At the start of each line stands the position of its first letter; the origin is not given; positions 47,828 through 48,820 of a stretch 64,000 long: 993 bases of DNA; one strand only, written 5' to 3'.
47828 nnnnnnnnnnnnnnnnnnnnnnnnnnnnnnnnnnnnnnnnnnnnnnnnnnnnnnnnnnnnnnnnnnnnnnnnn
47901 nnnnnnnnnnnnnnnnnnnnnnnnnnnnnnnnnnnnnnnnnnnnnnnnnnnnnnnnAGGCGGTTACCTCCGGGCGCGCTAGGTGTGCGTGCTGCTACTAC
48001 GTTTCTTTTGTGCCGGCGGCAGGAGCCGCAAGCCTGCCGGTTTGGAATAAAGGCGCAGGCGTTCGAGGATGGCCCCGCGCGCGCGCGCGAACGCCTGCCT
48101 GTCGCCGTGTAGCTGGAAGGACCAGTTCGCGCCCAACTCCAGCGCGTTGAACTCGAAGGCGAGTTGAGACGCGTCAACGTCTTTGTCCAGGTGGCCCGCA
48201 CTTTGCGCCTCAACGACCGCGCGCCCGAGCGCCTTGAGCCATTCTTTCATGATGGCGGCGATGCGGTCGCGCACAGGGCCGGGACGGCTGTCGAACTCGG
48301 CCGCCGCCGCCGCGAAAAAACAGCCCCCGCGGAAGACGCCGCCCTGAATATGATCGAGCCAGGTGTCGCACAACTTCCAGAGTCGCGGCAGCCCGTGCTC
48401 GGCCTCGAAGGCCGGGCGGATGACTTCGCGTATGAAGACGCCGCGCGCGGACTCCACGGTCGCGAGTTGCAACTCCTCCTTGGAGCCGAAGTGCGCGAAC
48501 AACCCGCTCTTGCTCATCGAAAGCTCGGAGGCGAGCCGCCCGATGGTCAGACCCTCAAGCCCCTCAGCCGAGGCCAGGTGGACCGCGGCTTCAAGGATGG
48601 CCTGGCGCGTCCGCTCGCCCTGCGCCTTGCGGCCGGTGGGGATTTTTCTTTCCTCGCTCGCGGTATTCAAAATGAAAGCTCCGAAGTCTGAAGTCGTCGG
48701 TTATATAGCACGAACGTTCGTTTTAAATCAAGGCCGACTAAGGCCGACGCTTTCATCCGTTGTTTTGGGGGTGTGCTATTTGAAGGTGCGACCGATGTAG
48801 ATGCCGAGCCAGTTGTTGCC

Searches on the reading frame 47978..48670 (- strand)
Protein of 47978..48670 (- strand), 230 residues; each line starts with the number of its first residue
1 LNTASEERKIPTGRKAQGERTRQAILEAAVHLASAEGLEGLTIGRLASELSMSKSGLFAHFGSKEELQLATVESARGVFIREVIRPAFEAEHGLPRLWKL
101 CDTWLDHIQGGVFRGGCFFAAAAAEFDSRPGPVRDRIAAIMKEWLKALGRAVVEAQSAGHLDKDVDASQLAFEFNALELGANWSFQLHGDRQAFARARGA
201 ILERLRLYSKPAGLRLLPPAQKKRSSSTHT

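Call 7: search_protein_families(library=pfam, proteins=[window:47978-48670:-], max_evalue=0.001)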
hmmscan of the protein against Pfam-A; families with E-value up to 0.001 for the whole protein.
window:47978-48670:- (230 aa): 3 families
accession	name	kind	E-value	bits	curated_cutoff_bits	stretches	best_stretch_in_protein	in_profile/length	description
PF16925.10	TetR_C_13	-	2.3e-36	124.9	27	1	93-200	1-108/109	Tetracyclin repressor-like, C-terminal domain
PF00440.29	TetR_N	-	2.4e-11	43.7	24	1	25-70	1-46/47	Bacterial regulatory proteins, tetR family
PF21993.1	TetR_C_13_2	-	6.6e-06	26.8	27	1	99-197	7-100/103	Transcriptional regulator LmrA/YxaF-like, C-terminal domain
